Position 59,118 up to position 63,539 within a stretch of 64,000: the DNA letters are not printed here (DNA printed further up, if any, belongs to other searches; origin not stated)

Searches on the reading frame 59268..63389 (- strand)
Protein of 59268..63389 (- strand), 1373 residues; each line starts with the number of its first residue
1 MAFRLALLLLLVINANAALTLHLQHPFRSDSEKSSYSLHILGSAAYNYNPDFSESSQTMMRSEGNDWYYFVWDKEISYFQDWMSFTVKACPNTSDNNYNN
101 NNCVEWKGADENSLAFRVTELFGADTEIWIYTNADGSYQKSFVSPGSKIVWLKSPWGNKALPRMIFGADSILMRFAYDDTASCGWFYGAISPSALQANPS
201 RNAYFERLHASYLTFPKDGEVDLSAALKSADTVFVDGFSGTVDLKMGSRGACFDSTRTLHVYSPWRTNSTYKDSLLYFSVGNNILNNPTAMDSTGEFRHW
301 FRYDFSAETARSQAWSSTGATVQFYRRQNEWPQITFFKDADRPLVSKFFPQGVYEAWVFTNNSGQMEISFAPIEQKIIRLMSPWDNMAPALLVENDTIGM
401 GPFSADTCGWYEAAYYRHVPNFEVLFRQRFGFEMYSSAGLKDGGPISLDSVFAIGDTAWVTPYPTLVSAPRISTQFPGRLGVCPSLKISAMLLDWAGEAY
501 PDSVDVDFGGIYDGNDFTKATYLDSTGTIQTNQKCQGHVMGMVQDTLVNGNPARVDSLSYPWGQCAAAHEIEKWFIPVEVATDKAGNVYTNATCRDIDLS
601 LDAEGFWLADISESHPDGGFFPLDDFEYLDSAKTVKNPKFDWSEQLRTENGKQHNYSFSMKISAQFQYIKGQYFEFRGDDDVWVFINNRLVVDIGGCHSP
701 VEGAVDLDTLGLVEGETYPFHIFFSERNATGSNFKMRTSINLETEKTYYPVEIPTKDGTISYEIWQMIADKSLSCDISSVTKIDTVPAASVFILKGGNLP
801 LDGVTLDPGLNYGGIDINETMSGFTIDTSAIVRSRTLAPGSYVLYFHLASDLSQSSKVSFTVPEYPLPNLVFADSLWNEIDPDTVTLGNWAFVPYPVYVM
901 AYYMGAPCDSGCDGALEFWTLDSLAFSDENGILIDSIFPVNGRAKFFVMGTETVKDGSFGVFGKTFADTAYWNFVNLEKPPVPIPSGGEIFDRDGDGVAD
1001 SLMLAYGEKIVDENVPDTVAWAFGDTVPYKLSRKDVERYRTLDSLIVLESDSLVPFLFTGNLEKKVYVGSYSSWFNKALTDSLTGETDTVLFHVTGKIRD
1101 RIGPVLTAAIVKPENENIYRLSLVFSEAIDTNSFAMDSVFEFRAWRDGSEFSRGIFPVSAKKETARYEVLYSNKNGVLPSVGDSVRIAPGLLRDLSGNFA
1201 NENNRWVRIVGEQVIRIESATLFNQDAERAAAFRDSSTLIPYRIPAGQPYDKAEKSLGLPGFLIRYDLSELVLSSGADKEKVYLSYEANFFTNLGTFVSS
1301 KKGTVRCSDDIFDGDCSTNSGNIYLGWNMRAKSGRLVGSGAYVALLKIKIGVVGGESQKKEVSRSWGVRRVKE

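Call 67: search_protein_families(library=pfam, proteins=[window:59268-63389:-], max_evalue=0.00001)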
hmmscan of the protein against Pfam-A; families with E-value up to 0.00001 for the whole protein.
window:59268-63389:- (1373 aa): 1 family
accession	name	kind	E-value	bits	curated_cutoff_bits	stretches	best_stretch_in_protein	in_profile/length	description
PF07691.17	PA14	-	2.1e-11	44.2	24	1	632-746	22-139/147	PA14 domain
